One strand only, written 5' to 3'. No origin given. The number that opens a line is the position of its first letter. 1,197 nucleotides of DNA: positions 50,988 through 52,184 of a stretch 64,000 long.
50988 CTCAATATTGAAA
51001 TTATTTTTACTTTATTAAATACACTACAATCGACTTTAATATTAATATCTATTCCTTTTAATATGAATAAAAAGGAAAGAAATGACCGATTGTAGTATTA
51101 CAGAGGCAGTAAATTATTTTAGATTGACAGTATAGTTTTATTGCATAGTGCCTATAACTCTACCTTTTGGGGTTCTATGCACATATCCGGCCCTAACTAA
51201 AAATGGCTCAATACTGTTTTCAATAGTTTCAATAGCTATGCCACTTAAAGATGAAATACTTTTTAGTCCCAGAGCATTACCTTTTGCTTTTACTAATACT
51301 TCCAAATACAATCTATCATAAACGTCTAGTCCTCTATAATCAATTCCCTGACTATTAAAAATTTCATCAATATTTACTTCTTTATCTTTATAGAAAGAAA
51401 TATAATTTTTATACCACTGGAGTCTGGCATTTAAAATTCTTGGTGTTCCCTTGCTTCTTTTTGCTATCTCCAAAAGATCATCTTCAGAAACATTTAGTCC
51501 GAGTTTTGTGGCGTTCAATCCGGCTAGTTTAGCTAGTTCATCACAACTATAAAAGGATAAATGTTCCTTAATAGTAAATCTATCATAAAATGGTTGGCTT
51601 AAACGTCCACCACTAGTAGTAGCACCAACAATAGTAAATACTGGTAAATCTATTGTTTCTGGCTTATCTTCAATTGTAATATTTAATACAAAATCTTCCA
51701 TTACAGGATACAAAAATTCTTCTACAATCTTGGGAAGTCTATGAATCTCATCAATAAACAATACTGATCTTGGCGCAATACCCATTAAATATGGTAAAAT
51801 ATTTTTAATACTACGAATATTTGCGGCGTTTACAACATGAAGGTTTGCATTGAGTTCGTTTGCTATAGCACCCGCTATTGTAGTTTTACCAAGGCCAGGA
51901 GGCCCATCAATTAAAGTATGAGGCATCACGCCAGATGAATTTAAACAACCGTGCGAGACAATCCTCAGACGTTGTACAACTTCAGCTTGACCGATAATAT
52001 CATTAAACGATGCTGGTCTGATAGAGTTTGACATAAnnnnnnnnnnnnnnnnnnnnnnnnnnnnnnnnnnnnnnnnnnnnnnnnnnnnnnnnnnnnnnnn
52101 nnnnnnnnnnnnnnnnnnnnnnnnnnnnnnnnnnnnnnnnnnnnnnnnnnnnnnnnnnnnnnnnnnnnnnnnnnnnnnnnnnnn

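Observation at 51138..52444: Phage RuvB paired with a Zn-ribbon protein carrying only a RuvA domain-III-like tail: possible minimal RuvA substitute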

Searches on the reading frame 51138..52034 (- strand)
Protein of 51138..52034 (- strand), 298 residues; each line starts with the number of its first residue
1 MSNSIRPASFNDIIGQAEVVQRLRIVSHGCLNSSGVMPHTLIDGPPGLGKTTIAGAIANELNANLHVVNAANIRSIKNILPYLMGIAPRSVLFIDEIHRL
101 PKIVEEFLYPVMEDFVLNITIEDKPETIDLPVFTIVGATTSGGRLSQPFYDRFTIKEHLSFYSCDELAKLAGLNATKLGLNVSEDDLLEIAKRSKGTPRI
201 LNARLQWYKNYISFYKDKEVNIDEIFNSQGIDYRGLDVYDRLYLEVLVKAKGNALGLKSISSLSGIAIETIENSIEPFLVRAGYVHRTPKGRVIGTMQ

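Call 3: search_protein_families(library=pfam, proteins=[window:51138-52034:-], max_evalue=1)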
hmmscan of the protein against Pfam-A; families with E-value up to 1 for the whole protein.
window:51138-52034:- (298 aa): 30 families (the best 25 are shown)
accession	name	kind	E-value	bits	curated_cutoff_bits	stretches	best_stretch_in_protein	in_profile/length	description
PF05496.18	RuvB_N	-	9.6e-44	149.4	27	1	5-159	1-159/159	Holliday junction DNA helicase RuvB P-loop domain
PF05491.19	RuvB_C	-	6.5e-17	61.7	24.7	1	235-294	3-63/72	RuvB C-terminal winged helix domain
PF00004.35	AAA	-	2.3e-15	57.7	21.2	1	41-158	2-128/131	ATPase family associated with various cellular activities (AAA)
PF17864.7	AAA_lid_4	-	3.1e-09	36.9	27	1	162-222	1-61/74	RuvB AAA lid domain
PF13173.12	AAA_14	-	9.4e-07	29.3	27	1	40-106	5-80/129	AAA domain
PF07728.20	AAA_5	-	1.9e-06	28.4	22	2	39-69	1-32/139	AAA domain (dynein-related subfamily)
PF01078.27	Mg_chelatase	-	3.9e-05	23.6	20.3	1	10-77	2-61/207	Magnesium chelatase, subunit ChlI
PF13401.12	AAA_22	-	9.1e-05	23.2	27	1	40-81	8-52/130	AAA domain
PF07726.17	AAA_3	-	0.00019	21.8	27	1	39-68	1-30/131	ATPase family associated with various cellular activities (AAA)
PF20720.3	nSTAND3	-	0.00019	21.6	27.2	1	40-80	20-61/155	Novel STAND NTPase 3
PF13191.12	AAA_16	-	0.00035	21.5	32.6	1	30-82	19-66/167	AAA ATPase domain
PF07724.20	AAA_2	-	0.00054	20.5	27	1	87-128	74-112/166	AAA domain (Cdc48 subfamily)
PF00158.32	Sigma54_activat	-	0.0012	19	20.2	0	38-76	23-61/168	Sigma-54 interaction domain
PF06068.19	TIP49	-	0.002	17.8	23.8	1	40-69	53-82/347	TIP49 P-loop domain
PF00910.28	RNA_helicase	-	0.0028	18.6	21.5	1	42-107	3-70/105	RNA helicase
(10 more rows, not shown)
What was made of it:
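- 51138..52034 (-): Phage RuvB (298 aa). It has the AAA+ large domain, lid and C-terminal winged helix. Walker A (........), Walker B (FIDEIH), the arginine-finger region (YDRF), sensor 2 (GTPRI) and the RTPKGR motif of the winged-helix (RuvB_C) domain are all present. The presensor-1 β-hairpin is retained, with a tip about 4 residues shorter than in bacteria. Pfam RuvB_N, AAA_lid_4 and RuvB_C (call 3).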

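Call 4: search_protein_families(library=phrogs, proteins=[window:51138-52034:-], max_evalue=0.1)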
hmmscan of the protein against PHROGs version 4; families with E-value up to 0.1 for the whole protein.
window:51138-52034:- (298 aa): 17 families
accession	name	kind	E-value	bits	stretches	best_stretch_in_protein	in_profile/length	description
phrog_168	-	DNA, RNA and nucleotide metabolism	5.2e-20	73.4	1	3-224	13-230/314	clamp loader of DNA polymerase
phrog_5846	-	DNA, RNA and nucleotide metabolism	4.1e-17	63.5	1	2-114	7-120/380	clamp loader of DNA polymerase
phrog_11838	-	DNA, RNA and nucleotide metabolism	2.2e-09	38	1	6-80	12-83/420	clamp loader of DNA polymerase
phrog_7485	-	unknown function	2.7e-07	30.9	1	41-102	231-291/430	-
phrog_3757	-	unknown function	1.1e-06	29.3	1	39-75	128-164/367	-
phrog_10401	-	other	3.7e-05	23.6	1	40-73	463-496/667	ATPase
phrog_1297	-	other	0.00066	19.8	1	40-73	28-61/356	ATPase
phrog_50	-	DNA, RNA and nucleotide metabolism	0.00087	19.4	1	41-93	374-402/570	DnaC-like helicase loader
phrog_16448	-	other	0.0033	16.7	1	39-160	451-592/680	ATPase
phrog_296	-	integration and excision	0.0065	16.2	0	41-66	322-346/626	DNA transposition protein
phrog_4871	-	other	0.0081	15.6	1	13-62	468-521/764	ATP-dependent protease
phrog_2107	-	other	0.0094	16.6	1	41-78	7-46/201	thymidylate kinase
phrog_249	-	moron, auxiliary metabolic gene and host takeover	0.012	15.9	0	38-70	128-160/380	porphyrin biosynthesis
phrog_7998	-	unknown function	0.017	15.3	1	14-73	20-76/339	-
phrog_3277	-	DNA, RNA and nucleotide metabolism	0.025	15.4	1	41-78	14-55/168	DnaC-like helicase loader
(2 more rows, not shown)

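Call 8: search_dna_similar(query=window:51138-52034:-, collection=phages, mode=protein, max_rows=40, max_evalue=0.00001)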
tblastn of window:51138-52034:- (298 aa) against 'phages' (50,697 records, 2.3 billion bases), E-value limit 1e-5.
Records with a match: 34; places in all: 34; records where one place covers at least 80% of the query: 33.
Best place of each record, by identity: <60% 34.
By first word of the organism name: Bacteriophage 23; Listeria 5; Acinetobacter 2; Enterococcus 1; Staphylococcus 1; Wolbachia 1; Streptococcus 1.
By host as written in the record: - 25; Listeria monocytogenes 5; Enterococcus faecalis 1; Staphylococcus aureus 1; Wolbachia sp. wRi_AMD 1; Streptococcus dysgalactiae ERR085062 1.
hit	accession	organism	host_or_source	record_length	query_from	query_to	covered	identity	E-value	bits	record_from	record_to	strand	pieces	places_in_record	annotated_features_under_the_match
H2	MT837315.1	Bacteriophage sp.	human fecal samples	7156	1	294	99%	39.4%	9e-51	185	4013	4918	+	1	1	record has no annotation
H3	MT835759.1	Bacteriophage sp.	human fecal samples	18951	4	294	98%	39.5%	1e-49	181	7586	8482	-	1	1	record has no annotation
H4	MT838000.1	Bacteriophage sp.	human fecal samples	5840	3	294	98%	38.3%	2e-46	172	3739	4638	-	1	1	record has no annotation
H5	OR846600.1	Enterococcus phage Efs 1-1-1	Enterococcus faecalis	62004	1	293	98%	37.9%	3e-50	183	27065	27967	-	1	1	record has no annotation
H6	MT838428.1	Bacteriophage sp.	human fecal samples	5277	3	294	98%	38.0%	3e-49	180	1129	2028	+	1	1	record has no annotation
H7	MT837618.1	Bacteriophage sp.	human fecal samples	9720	3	294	98%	37.9%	2e-47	175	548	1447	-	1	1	record has no annotation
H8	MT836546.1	Bacteriophage sp.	human fecal samples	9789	3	294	98%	37.9%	5e-45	168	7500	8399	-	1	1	record has no annotation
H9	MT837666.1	Bacteriophage sp.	human fecal samples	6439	1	294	99%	37.4%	3e-46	172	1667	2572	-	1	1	record has no annotation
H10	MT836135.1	Bacteriophage sp.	human fecal samples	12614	1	294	99%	37.4%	5e-45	168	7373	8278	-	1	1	record has no annotation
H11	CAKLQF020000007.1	Acinetobacter phage MD-2021a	not known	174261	4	293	97%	37.9%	3e-51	186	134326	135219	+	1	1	ruvB: holliday junction ATP-dependent DNA helicase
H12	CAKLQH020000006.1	Acinetobacter phage MD-2021a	not known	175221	4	293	97%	37.9%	3e-51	186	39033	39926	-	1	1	ruvB: holliday junction ATP-dependent DNA helicase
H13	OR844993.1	Staphylococcus phage SA 1306 Kay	Staphylococcus aureus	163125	4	292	97%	38.0%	5e-48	177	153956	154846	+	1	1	record has no annotation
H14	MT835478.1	Bacteriophage sp.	human fecal samples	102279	1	293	98%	36.9%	5e-49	180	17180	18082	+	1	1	record has no annotation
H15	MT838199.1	Bacteriophage sp.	human fecal samples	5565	2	293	98%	37.0%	1e-46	173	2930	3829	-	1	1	record has no annotation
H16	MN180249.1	Wolbachia phage WO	Wolbachia sp. wRi_AMD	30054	4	294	98%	36.9%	2e-51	186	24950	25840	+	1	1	holliday junction DNA helicase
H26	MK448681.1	Streptococcus phage Javan141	Streptococcus dysgalactiae ERR085062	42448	1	293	98%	35.5%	1e-42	161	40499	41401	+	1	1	holliday junction DNA helicase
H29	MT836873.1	Bacteriophage sp.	human fecal samples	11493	4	294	98%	35.5%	1e-50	184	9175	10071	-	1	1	record has no annotation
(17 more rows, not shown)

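Call 19: get_annotated_region(hit=H11, flank=4000)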
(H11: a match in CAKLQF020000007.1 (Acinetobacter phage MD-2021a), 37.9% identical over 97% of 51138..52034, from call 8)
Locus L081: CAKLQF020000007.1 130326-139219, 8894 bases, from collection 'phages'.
description: Acinetobacter phage MD-2021a strain 5899STDY8049186 genome assembly, contig: ERS3583562SCcontig000007, whole genome shotgun sequence.
organism: Acinetobacter phage MD-2021a (NCBI taxid 2899278)
taxonomy: Viruses; Duplodnaviria; Heunggongvirae; Uroviricota; Caudoviricetes
host: -; source: not known; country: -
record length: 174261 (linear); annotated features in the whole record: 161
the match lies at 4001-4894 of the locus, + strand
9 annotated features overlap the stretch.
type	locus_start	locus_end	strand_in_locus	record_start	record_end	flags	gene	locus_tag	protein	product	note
CDS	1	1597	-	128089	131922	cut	purL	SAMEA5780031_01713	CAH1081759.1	Phosphoribosylformylglycinamidine synthase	-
CDS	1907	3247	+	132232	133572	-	dgt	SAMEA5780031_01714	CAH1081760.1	putative deoxyguanosinetriphosphate triphosphohydrolase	-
CDS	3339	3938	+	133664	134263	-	ruvA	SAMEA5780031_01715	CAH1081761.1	holliday junction ATP-dependent DNA helicase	-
CDS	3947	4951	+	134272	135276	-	ruvB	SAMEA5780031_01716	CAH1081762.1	holliday junction ATP-dependent DNA helicase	-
CDS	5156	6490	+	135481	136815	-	yxeP_1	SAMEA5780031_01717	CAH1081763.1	Thermostable carboxypeptidase 1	-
CDS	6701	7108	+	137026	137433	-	ybgC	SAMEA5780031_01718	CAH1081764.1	acyl-CoA thioester hydrolase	-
CDS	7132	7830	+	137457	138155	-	tolQ_2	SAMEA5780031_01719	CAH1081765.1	colicin import protein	-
CDS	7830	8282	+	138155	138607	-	exbD_2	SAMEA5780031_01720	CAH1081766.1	biopolymer transport protein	-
CDS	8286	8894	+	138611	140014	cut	-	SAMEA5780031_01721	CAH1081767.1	protein TolA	-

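Call 20: get_annotated_region(hit=H16, flank=3000)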
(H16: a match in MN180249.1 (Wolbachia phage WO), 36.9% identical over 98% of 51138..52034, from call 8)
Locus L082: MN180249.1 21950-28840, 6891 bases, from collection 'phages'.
description: UNVERIFIED: Wolbachia phage WO isolate Seq2WORi_AMD2 genomic sequence.
organism: Wolbachia phage WO (NCBI taxid 112596)
taxonomy: Viruses; Duplodnaviria; Heunggongvirae; Uroviricota; Caudoviricetes
host: Wolbachia sp. wRi_AMD; source: Drosophila ananassae; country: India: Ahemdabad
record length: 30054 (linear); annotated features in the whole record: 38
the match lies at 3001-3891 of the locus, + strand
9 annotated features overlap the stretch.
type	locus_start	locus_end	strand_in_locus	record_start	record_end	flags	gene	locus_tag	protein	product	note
CDS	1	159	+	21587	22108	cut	-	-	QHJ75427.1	periplasmic thiol:disulfide oxidoreductase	periplasmic thiol:disulfide oxidoreductase DsbB, required for DsbA reoxidation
CDS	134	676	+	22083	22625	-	-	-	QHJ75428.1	2-octaprenyl-3-methyl-6-methoxy-1,4-benzoquinol hydroxylase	-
CDS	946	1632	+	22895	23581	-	-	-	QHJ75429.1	phospho-N-acetylmuramoyl-pentapeptide- transferase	-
CDS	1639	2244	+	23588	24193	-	-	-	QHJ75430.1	ribonuclease HII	-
CDS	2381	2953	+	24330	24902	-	-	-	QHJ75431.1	holliday junction DNA helicase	holliday junction DNA helicase RuvA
CDS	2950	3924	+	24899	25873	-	-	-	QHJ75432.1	holliday junction DNA helicase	Holliday junction DNA helicase RuvB'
CDS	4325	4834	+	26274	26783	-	-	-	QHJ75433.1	putative 3-methyladenine DNA glycosylase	-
CDS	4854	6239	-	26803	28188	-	-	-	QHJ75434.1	amidophosphoribosyltransferase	-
CDS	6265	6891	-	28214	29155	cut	-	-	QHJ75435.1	rod shape-determining protein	Rod shape-determining protein RodA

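Call 21: get_annotated_region(hit=H26, flank=3000)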
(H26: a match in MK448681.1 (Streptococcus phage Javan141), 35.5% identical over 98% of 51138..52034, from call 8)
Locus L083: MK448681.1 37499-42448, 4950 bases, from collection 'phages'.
description: Streptococcus phage Javan141, complete genome.
organism: Streptococcus phage Javan141 (NCBI taxid 2548003)
taxonomy: Viruses; Duplodnaviria; Heunggongvirae; Uroviricota; Caudoviricetes
host: Streptococcus dysgalactiae ERR085062; source: -; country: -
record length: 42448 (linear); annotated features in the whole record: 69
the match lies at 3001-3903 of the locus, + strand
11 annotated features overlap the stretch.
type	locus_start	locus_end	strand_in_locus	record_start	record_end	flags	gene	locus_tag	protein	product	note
CDS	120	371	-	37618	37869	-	-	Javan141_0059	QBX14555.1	hypothetical protein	-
CDS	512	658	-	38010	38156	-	-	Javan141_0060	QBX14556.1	hypothetical protein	-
CDS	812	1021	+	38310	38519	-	-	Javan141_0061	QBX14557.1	putative repressor C1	-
CDS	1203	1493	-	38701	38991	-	-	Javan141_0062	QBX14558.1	hypothetical protein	-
CDS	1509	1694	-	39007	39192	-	-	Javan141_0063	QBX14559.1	hypothetical protein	-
CDS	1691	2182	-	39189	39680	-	-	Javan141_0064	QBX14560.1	hypothetical protein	Hypothetical protein, Lmo2276 homolog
CDS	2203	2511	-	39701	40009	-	-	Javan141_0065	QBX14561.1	hypothetical protein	-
CDS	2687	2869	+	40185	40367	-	-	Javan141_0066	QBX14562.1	paratox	-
CDS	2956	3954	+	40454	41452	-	-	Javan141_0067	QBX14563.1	holliday junction DNA helicase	Holliday junction DNA helicase RuvB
CDS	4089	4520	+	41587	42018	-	-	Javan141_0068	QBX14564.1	low molecular weight protein tyrosine phosphatase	-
CDS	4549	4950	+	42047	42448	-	-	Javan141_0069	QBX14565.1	MORN motif family protein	-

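Call 22: get_annotated_region(hit=H5, flank=1500)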
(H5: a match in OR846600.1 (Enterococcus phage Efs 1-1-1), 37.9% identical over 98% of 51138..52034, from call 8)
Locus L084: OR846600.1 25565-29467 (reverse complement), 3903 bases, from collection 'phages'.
description: UNVERIFIED_ORG: Enterococcus phage Efs 1-1-1 clone NODE_14_length_62004_cov_9.908634 genomic sequence.
organism: Enterococcus phage Efs 1-1-1 (NCBI taxid 3113827)
taxonomy: Viruses
host: Enterococcus faecalis; source: wastewater; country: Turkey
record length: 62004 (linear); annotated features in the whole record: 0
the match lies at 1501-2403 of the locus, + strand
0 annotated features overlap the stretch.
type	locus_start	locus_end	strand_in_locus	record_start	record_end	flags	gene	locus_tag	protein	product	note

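Call 23: get_annotated_region(hit=H13, flank=1500)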
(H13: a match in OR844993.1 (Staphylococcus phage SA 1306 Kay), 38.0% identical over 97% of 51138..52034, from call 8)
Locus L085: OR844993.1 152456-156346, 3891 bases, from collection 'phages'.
description: UNVERIFIED_ORG: Staphylococcus phage SA 1306 Kay clone NODE_6_length_163125_cov_19.742683 genomic sequence.
organism: Staphylococcus phage SA 1306 Kay (NCBI taxid 3113843)
taxonomy: Viruses
host: Staphylococcus aureus; source: wastewater; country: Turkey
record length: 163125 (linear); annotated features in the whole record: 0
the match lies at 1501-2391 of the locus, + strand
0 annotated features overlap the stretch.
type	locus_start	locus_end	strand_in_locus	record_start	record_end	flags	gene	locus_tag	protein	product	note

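Call 24: get_annotated_region(hit=H3, flank=1500)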
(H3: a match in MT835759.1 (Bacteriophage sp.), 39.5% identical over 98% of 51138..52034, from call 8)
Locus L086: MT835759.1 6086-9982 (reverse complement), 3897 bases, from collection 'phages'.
description: UNVERIFIED: Bacteriophage sp. clone scaffold_625 genomic sequence.
organism: Bacteriophage sp. (NCBI taxid 38018)
taxonomy: Viruses
host: -; source: human fecal samples; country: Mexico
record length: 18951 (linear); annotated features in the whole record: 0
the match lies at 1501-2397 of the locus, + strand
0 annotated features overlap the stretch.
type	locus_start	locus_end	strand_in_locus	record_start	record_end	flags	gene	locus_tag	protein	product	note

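Call 25: get_annotated_region(hit=H14, flank=1500)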
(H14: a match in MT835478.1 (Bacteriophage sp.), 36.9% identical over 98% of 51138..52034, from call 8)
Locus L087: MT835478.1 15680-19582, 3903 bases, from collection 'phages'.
description: UNVERIFIED: Bacteriophage sp. clone scaffold_11 genomic sequence.
organism: Bacteriophage sp. (NCBI taxid 38018)
taxonomy: Viruses
host: -; source: human fecal samples; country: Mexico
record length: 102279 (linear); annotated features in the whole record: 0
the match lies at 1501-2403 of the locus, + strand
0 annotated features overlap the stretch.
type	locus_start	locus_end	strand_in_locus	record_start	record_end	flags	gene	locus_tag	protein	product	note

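Call 26: get_annotated_region(hit=H29, flank=1500)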
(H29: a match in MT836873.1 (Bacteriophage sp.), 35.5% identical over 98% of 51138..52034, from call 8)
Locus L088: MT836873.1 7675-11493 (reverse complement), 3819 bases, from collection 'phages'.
description: UNVERIFIED: Bacteriophage sp. clone scaffold_3296 genomic sequence.
organism: Bacteriophage sp. (NCBI taxid 38018)
taxonomy: Viruses
host: -; source: human fecal samples; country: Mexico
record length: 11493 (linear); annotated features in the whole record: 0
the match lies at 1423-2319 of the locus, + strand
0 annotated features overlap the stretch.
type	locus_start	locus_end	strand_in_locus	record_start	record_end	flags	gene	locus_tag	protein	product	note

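Call 27: get_annotated_region(hit=H2, flank=1500)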
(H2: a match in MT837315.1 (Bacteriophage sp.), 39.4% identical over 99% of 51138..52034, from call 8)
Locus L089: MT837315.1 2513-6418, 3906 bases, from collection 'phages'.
description: UNVERIFIED: Bacteriophage sp. clone scaffold_4447 genomic sequence.
organism: Bacteriophage sp. (NCBI taxid 38018)
taxonomy: Viruses
host: -; source: human fecal samples; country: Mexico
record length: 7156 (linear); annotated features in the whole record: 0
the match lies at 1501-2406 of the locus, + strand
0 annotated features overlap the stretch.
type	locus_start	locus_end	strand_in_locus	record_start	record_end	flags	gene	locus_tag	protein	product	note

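Call 65: find_related_loci(query=A6, collection=viral_contigs, flank=4000)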
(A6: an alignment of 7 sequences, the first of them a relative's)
Query A6 (334 aa) in viral_contigs; peptide patterns used: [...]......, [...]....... (x = any residue, [..] = any of these).
600 stretches matched a pattern (row limit reached: there are more); 135 encode a relative of the query (tblastn E <= 1e-3); the best 80 are kept; 80 distinct loci.
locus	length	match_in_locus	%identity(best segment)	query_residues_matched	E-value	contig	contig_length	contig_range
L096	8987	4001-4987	60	3-331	2e-131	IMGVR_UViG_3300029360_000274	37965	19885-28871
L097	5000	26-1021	58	1-331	2e-126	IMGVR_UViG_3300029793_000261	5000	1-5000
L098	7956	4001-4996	58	2-331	3e-125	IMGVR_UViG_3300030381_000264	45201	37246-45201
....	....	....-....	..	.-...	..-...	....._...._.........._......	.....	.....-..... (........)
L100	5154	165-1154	57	2-330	9e-124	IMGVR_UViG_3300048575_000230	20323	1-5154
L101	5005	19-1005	57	4-334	4e-121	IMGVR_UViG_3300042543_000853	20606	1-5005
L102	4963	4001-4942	57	13-326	4e-119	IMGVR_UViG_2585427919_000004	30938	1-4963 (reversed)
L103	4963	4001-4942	57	13-326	9e-119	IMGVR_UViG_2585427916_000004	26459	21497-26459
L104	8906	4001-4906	45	20-319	1e-85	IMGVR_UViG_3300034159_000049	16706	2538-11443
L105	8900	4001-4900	42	20-320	3e-71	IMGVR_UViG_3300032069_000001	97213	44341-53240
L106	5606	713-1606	39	20-318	7e-69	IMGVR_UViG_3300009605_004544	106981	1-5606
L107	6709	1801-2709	39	20-320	1e-68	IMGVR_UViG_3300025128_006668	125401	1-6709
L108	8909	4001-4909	37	18-325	6e-66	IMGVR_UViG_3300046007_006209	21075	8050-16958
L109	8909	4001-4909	37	18-325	6e-66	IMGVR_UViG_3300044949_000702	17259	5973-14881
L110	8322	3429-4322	39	18-323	1e-65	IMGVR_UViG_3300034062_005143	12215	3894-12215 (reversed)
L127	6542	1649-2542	37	13-319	2e-63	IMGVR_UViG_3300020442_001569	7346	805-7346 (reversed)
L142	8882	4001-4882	38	20-319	3e-62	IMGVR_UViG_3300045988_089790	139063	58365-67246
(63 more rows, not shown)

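Call 72: search_protein_families(library=pfam, proteins=[L106:333-692:+, L107:1449-1817:+, L105:3778-3978:+, L105:3212-3778:+, L142:3600-3887:+, L106:93-329:+], max_evalue=1)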
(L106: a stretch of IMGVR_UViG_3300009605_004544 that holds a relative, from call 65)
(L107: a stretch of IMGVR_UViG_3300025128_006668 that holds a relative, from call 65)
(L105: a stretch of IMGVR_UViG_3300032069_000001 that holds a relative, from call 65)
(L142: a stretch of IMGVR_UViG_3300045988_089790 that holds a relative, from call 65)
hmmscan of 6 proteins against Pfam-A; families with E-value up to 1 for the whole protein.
L106:333-692:+ (120 aa): 6 families
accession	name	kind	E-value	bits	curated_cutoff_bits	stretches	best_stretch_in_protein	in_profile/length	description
PF05698.19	Trigger_C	-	0.02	15.4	22.7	1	63-100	103-140/162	Bacterial trigger factor protein (TF) C-terminus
PF00221.24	Lyase_aromatic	-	0.033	13.3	27.3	1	40-114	279-347/466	Aromatic amino acid lyase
PF25206.1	DUF7836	-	0.035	14.4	26.7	1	13-47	6-39/59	Domain of unknown function (DUF7836)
PF07499.19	RuvA_C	-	0.042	14.8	24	1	88-119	14-46/47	RuvA, C-terminal domain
PF25208.1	DUF7838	-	0.044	14.2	28.5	0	12-33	31-52/55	Domain of unknown function (DUF7838)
PF09288.16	UBA_3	-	0.19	12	20.4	1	82-108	14-40/55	Fungal ubiquitin-associated domain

L107:1449-1817:+ (123 aa): 11 families
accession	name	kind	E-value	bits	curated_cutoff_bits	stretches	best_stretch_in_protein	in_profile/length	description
PF07499.19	RuvA_C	-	0.00014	22.7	24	1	76-113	6-44/47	RuvA, C-terminal domain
PF13717.11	Zn_ribbon_4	-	0.00052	20.3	30.3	1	20-49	5-33/36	zinc-ribbon domain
PF23551.1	Zn_ribbon_20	-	0.0043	17.5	27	1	11-25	16-30/35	Zinc beta-ribbon domain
PF00496.27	SBP_bac_5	-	0.012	15.2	32.4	1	53-115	247-315/368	Bacterial extracellular solute-binding proteins, family 5 Middle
PF07754.17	HVO_2753_ZBP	-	0.019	15.2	33.2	0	13-23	12-45/46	Small zinc finger protein HVO_2753-like, Zn-binding pocket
PF24441.1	DUF7560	-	0.065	13.4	27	0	40-53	4-17/44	Family of unknown function (DUF7560)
PF10601.15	zf-LITAF-like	-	0.13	12.9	23.8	0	38-50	2-14/70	LITAF-like zinc ribbon domain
PF15777.11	Anti-TRAP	-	0.17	12.3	32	0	15-49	8-38/59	Tryptophan RNA-binding attenuator protein inhibitory protein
PF25206.1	DUF7836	-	0.2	12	26.7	0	40-51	6-17/59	Domain of unknown function (DUF7836)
PF24485.1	zf-C2H2_DHX34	-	0.34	11.4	27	0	17-30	1-14/25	DHX34-like, C2H2-type zinc finger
PF11331.13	Zn_ribbon_12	-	0.97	9.7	27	0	43-64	8-29/45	EDR4 zinc-ribbon domain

L105:3778-3978:+ (67 aa): 1 family
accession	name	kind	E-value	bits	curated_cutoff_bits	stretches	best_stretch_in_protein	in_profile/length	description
PF24663.1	DUF7651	-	0.15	12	27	1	5-41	80-116/205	Domain of unknown function (DUF7651)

L105:3212-3778:+ (189 aa): 0 families

L142:3600-3887:+ (96 aa): 0 families

L106:93-329:+ (79 aa): 0 families
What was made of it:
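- The divergent member L107 has Pfam RuvA_C as its top hit (1.4e-4, 22.7 bits, call 72).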
